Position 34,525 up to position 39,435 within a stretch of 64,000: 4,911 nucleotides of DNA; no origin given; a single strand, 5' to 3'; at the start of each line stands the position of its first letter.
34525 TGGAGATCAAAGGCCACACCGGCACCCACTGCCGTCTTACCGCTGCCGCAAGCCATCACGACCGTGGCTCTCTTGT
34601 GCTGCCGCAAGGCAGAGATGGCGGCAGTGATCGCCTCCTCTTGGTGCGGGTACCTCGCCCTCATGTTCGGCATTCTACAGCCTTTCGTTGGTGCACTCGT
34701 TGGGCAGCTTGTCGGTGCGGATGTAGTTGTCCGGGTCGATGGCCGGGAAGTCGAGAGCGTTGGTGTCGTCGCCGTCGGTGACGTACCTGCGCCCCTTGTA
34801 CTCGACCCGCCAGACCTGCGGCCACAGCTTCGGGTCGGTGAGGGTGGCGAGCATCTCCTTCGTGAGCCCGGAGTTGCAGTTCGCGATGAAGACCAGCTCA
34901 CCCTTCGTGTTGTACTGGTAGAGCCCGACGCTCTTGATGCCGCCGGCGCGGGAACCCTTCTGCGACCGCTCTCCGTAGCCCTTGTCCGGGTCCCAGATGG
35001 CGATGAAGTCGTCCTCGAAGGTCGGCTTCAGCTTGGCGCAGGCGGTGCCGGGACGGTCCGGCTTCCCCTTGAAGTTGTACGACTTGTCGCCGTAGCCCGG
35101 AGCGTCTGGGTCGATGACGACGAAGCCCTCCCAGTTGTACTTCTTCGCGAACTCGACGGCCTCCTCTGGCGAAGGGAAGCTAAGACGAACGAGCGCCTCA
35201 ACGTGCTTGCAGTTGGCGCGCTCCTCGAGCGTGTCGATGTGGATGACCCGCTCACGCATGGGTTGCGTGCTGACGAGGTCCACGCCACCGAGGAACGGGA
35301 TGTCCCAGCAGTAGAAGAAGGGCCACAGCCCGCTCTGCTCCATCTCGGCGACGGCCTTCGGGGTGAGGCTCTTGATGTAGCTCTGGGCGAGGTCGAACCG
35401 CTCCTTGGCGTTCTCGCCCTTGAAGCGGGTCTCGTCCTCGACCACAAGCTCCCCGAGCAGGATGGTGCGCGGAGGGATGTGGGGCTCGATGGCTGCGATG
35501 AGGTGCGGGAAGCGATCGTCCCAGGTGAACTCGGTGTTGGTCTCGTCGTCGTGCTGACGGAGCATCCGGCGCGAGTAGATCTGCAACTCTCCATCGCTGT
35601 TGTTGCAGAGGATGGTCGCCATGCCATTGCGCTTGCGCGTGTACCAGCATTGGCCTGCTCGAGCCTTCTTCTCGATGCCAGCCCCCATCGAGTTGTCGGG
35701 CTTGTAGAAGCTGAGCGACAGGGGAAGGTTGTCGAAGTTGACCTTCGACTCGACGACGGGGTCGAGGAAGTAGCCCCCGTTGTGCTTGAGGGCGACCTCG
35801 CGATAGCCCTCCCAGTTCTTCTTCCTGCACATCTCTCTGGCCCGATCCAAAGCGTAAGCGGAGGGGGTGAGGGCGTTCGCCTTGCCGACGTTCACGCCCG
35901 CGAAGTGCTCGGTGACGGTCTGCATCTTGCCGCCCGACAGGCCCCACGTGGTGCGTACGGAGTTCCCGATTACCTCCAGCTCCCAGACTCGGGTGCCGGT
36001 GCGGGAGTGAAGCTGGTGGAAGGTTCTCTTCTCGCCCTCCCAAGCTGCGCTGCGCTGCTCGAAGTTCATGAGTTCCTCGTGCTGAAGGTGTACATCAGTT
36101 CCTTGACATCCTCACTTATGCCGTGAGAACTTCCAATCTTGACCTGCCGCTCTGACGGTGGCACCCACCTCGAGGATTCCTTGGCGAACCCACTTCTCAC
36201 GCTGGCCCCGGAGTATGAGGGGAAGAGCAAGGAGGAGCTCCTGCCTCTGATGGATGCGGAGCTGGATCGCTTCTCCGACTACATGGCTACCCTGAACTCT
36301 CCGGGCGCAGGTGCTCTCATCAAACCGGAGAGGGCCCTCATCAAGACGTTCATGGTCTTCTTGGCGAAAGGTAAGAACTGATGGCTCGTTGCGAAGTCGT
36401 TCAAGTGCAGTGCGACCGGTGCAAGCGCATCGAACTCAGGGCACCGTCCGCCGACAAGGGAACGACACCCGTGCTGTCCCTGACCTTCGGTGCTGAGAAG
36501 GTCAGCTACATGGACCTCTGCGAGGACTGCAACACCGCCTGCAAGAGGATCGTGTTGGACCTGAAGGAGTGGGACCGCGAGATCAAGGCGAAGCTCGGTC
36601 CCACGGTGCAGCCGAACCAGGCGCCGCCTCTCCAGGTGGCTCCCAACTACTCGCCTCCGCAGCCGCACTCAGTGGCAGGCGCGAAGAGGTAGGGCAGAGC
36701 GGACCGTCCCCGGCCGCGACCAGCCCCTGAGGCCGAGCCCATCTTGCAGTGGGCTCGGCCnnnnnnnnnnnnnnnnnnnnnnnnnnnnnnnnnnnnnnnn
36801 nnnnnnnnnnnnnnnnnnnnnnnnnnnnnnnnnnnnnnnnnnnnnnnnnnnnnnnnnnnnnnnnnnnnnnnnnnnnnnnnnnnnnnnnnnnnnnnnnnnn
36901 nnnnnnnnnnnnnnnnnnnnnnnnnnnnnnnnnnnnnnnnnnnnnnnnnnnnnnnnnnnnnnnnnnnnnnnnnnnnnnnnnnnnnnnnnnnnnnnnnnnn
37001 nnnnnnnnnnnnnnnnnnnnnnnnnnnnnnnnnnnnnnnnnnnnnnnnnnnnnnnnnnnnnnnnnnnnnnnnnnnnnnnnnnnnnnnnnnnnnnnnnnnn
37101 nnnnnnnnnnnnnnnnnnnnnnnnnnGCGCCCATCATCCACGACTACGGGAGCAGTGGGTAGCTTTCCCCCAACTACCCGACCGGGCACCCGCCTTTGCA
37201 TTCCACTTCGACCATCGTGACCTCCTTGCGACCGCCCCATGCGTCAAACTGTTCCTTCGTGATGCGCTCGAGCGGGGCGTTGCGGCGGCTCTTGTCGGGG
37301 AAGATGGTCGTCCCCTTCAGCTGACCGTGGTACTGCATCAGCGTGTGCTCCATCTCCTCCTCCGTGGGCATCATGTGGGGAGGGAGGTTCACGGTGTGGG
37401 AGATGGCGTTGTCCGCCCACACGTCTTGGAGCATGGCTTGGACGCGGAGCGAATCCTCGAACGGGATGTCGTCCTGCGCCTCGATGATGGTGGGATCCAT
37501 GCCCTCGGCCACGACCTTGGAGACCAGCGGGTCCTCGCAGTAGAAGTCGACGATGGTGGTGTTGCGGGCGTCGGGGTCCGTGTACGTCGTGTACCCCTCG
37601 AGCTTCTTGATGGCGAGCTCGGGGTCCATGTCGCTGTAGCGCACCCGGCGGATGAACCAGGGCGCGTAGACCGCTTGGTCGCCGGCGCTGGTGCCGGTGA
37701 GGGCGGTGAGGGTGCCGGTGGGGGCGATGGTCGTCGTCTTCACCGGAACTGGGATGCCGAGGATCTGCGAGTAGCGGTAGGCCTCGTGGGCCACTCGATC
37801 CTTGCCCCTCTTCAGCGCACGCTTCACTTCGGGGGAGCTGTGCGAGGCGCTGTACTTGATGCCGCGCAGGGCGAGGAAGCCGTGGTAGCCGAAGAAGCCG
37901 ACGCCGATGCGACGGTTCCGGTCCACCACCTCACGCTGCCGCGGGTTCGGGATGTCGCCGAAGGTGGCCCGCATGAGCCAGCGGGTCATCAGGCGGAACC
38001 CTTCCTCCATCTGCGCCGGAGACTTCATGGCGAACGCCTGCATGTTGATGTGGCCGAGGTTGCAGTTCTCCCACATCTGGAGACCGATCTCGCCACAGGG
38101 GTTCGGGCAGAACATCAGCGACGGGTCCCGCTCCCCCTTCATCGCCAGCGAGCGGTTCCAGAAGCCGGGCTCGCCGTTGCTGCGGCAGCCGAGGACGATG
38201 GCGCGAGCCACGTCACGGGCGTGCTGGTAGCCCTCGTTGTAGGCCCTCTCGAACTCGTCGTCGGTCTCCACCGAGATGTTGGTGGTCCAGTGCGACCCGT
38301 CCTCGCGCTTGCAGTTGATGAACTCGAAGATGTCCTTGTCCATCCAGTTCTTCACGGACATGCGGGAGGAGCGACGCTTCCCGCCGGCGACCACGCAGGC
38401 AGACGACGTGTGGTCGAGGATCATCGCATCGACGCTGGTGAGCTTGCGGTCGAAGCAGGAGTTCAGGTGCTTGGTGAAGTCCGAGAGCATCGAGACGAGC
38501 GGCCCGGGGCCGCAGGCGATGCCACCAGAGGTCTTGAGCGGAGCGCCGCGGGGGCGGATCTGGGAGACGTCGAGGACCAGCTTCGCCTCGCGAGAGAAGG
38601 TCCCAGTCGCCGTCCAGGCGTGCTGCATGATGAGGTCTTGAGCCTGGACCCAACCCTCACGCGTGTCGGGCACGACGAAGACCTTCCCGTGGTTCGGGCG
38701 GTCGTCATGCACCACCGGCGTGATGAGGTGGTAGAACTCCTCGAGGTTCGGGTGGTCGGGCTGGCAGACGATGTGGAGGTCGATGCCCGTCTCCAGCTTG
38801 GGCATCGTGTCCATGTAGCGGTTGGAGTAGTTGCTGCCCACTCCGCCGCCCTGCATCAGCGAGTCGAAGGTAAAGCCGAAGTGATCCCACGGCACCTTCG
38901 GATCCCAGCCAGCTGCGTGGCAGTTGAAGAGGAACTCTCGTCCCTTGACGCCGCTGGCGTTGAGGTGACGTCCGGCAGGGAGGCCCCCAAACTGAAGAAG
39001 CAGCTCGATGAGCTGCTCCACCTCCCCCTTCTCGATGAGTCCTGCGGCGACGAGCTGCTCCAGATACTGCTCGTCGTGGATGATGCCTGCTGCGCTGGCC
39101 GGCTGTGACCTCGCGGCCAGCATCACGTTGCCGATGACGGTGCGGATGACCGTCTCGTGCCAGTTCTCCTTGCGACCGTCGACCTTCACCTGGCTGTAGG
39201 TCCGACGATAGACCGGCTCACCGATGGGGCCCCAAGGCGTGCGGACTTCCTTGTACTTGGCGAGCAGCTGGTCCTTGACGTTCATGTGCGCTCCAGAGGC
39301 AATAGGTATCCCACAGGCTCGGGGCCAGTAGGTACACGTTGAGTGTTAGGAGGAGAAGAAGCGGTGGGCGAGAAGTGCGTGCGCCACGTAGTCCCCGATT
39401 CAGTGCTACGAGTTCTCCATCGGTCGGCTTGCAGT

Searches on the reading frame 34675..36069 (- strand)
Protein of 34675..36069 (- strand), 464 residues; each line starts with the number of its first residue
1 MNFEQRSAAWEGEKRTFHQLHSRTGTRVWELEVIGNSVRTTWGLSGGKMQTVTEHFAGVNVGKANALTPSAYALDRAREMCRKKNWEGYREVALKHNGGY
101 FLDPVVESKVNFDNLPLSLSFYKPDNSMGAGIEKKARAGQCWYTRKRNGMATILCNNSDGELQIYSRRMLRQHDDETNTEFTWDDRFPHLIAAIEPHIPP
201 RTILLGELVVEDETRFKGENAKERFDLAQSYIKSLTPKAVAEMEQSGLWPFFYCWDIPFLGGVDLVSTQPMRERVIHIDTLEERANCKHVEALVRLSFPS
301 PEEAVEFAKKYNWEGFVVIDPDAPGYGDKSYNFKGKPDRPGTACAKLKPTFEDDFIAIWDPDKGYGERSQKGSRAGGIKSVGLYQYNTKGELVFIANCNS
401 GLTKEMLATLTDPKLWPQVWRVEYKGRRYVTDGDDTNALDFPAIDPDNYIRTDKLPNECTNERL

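Call 3: search_protein_families(library=pfam, proteins=[window:34675-36069:-], max_evalue=0.01)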
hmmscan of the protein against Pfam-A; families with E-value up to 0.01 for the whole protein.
window:34675-36069:- (464 aa): 1 family
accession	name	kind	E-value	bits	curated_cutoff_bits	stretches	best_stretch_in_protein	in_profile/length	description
PF04800.17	NDUS4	-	0.0085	16.8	31.9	0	293-331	49-86/96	NADH dehydrogenase ubiquinone Fe-S protein 4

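Call 7: search_protein_families(library=phrogs, proteins=[window:34675-36069:-], max_evalue=0.001)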
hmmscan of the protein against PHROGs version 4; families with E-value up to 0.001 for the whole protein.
window:34675-36069:- (464 aa): 1 family
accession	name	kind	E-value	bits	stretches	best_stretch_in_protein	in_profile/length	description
phrog_114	-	DNA, RNA and nucleotide metabolism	9.8e-10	38.6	1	135-356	235-425/634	ATP-dependent DNA ligase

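Call 77: find_related_loci(query=A4, collection=viral_contigs, flank=6000)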
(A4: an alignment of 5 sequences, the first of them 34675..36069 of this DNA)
Query A4 (464 aa) in viral_contigs; peptide patterns used: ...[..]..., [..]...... (x = any residue, [..] = any of these).
98 stretches matched a pattern; 5 encode a relative of the query (tblastn E <= 1e-3); 5 distinct loci.
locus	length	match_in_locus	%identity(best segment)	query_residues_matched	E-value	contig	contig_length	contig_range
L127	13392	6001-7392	92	1-464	0e+0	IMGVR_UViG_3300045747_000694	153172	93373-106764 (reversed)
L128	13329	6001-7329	49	1-459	1e-129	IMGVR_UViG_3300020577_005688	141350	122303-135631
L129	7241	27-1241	50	38-459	6e-124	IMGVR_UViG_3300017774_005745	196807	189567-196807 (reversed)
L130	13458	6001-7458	36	9-464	5e-84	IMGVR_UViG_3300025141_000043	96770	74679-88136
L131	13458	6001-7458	36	9-464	8e-84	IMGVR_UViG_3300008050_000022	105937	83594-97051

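Call 90: search_protein_families(library=ncbifam, proteins=[window:34675-36069:-], max_evalue=0.001)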
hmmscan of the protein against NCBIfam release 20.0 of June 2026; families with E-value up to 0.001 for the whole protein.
window:34675-36069:- (464 aa): 3 families
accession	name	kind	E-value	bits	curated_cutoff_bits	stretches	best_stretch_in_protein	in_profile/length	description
TIGR02776.1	NHEJ_ligase_prk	equivalog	1.4e-06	27.5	373.2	1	177-410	31-228/587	DNA ligase D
TIGR02779.1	NHEJ_ligase_lig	equivalog_domain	2.1e-05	23.9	227.75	1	178-410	41-237/302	non-homologous end-joining DNA ligase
NF006078.0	PRK08224.1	equivalog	8.9e-05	21.6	296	1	187-243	60-116/350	ATP-dependent DNA ligase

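Call 94: search_protein_families(library=pfam, proteins=[L128:3570-3848:+, L128:3830-4114:+, L128:4104-5024:+], max_evalue=0.01)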
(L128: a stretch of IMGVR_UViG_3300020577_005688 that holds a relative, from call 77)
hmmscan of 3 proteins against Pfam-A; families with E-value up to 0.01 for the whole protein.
L128:3570-3848:+ (93 aa): 0 families

L128:3830-4114:+ (95 aa): 0 families

L128:4104-5024:+ (307 aa): 0 families

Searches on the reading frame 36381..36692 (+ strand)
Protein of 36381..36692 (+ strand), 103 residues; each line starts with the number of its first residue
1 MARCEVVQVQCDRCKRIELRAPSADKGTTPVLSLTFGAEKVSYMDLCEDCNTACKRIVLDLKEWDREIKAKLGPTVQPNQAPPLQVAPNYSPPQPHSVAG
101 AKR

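Call 3: search_protein_families(library=pfam, proteins=[window:36381-36692:+], max_evalue=0.01)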
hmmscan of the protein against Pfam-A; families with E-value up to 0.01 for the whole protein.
window:36381-36692:+ (103 aa): 0 families

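Call 90: search_protein_families(library=ncbifam, proteins=[window:36381-36692:+], max_evalue=0.001)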
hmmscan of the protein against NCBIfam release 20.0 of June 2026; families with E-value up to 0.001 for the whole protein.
window:36381-36692:+ (103 aa): 0 families

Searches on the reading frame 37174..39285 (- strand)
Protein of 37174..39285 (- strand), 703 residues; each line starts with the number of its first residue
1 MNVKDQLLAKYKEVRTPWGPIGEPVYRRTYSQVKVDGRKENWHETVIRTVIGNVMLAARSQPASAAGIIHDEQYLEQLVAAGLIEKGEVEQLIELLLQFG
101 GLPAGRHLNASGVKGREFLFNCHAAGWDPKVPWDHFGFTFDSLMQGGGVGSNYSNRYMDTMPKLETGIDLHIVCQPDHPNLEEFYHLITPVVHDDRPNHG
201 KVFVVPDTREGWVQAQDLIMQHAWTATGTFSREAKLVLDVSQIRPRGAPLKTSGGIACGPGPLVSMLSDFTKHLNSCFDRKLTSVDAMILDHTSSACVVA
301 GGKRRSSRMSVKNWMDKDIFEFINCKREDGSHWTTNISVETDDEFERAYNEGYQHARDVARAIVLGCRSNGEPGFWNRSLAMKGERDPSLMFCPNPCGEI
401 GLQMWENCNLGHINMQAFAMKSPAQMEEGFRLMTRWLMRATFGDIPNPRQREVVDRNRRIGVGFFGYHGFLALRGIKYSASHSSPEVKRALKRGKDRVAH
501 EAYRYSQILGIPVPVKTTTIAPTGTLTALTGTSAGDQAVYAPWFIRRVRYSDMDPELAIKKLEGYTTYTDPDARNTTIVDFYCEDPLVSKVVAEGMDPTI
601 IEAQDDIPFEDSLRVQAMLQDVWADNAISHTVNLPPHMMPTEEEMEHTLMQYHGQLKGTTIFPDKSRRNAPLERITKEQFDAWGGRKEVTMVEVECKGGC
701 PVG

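Call 3: search_protein_families(library=pfam, proteins=[window:37174-39285:-], max_evalue=0.01)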
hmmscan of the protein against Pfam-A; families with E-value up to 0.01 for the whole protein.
window:37174-39285:- (703 aa): 3 families
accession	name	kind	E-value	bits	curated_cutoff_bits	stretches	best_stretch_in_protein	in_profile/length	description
PF02867.20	Ribonuc_red_lgC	-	5e-29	101.8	23.9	3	354-482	167-306/523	Ribonucleotide reductase, barrel domain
PF21995.1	RNR-II_ins_dom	-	5.4e-18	65.7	27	1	201-272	35-105/107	B12-dependent ribonucleotide reductase, insertion domain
PF17975.6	RNR_Alpha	-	1.1e-12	48.7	26.4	1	4-111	2-99/101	Ribonucleotide reductase alpha domain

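Call 90: search_protein_families(library=ncbifam, proteins=[window:37174-39285:-], max_evalue=0.001)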
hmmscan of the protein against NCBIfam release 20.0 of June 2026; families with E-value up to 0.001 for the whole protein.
window:37174-39285:- (703 aa): 9 families
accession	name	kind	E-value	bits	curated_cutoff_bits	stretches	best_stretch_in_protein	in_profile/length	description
TIGR02505.1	RTPR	equivalog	3.5e-137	458.5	340.05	1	13-683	3-686/724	ribonucleoside-triphosphate reductase, adenosylcobalamin-dependent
TIGR02504.1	NrdJ_Z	equivalog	1.2e-47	162.8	399.95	2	292-507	143-395/606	adenosylcobalamin-dependent ribonucleoside-diphosphate reductase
NF006417.0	PRK08665.1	equivalog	2.5e-35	121.9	961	1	292-678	158-579/759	vitamin B12-dependent ribonucleotide reductase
NF005010.0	PRK06406.1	subfamily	1.2e-23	83.3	1125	2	394-681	433-734/771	vitamin B12-dependent ribonucleotide reductase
TIGR02506.1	NrdE_NrdA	equivalog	6.2e-14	51.4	341.05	1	390-483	287-390/616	ribonucleoside-diphosphate reductase subunit alpha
NF005991.0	PRK08115.1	equivalog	3.8e-11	41.7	854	0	593-670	700-775/858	vitamin B12-dependent ribonucleotide reductase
NF005401.0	PRK06948.1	subfamily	1.1e-09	37.5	906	0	356-483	249-389/604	ribonucleotide reductase-like protein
NF005122.0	PRK06556.1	equivalog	2.9e-08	31.9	859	0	625-681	662-717/960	vitamin B12-dependent ribonucleotide reductase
NF006207.0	PRK08332.1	equivalog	1.3e-05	22.6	2400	0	238-354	703-798/1684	vitamin B12-dependent ribonucleotide reductase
